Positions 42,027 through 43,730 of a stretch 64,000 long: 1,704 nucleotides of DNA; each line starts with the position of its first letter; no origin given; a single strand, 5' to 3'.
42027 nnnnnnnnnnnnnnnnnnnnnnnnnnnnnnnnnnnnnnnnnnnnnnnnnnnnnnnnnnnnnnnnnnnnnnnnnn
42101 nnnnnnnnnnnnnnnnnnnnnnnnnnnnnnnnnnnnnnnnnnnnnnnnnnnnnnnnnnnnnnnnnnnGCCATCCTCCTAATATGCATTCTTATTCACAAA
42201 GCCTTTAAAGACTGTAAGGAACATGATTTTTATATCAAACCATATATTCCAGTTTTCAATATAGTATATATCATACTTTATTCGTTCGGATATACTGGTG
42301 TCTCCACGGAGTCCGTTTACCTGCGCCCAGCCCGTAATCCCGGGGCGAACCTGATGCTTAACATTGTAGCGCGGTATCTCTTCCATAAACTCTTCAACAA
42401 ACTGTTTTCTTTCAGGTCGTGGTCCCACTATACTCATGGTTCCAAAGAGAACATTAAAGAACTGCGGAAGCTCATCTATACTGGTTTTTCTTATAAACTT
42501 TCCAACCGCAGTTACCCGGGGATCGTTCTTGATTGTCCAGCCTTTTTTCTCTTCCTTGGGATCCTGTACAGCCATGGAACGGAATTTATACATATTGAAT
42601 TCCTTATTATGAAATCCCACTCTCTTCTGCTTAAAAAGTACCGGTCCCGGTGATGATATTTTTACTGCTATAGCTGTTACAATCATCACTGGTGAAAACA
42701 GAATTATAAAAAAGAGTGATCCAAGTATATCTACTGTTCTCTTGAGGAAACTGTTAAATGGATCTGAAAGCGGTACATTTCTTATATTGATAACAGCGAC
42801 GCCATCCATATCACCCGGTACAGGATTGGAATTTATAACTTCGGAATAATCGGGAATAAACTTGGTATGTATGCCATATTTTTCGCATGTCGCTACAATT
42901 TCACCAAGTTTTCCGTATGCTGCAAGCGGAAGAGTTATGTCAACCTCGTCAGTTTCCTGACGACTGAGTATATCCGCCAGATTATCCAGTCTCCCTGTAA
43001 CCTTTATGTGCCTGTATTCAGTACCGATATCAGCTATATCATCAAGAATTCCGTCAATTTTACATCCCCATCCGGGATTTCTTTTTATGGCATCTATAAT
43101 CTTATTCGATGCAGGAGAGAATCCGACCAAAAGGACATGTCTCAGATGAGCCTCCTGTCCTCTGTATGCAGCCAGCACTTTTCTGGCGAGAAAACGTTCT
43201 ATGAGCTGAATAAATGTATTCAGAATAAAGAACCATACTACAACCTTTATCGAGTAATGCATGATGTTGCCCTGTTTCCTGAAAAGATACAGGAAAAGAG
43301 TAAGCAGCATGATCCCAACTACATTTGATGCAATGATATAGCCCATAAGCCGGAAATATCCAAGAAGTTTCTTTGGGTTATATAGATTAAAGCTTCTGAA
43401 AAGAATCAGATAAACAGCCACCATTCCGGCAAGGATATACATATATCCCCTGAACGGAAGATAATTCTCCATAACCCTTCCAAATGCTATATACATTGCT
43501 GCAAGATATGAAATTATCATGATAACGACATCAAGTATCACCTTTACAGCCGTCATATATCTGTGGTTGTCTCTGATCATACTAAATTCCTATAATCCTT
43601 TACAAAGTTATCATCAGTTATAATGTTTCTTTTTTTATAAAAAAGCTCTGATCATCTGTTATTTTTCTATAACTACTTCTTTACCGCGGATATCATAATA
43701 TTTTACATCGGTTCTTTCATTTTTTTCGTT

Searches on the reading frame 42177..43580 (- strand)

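Call 8: search_protein_families(library=pfam, proteins=[window:42177-43580:-], max_evalue=0.001)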
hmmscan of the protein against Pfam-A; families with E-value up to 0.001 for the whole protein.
window:42177-43580:- (467 aa): 2 families
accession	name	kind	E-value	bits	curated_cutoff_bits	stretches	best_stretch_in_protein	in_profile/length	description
PF02397.22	Bac_transf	-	1.9e-73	246.3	27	1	280-460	1-177/179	Bacterial sugar transferase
PF13727.12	CoA_binding_3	-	1.2e-17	64.9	25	1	64-243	3-175/175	CoA-binding domain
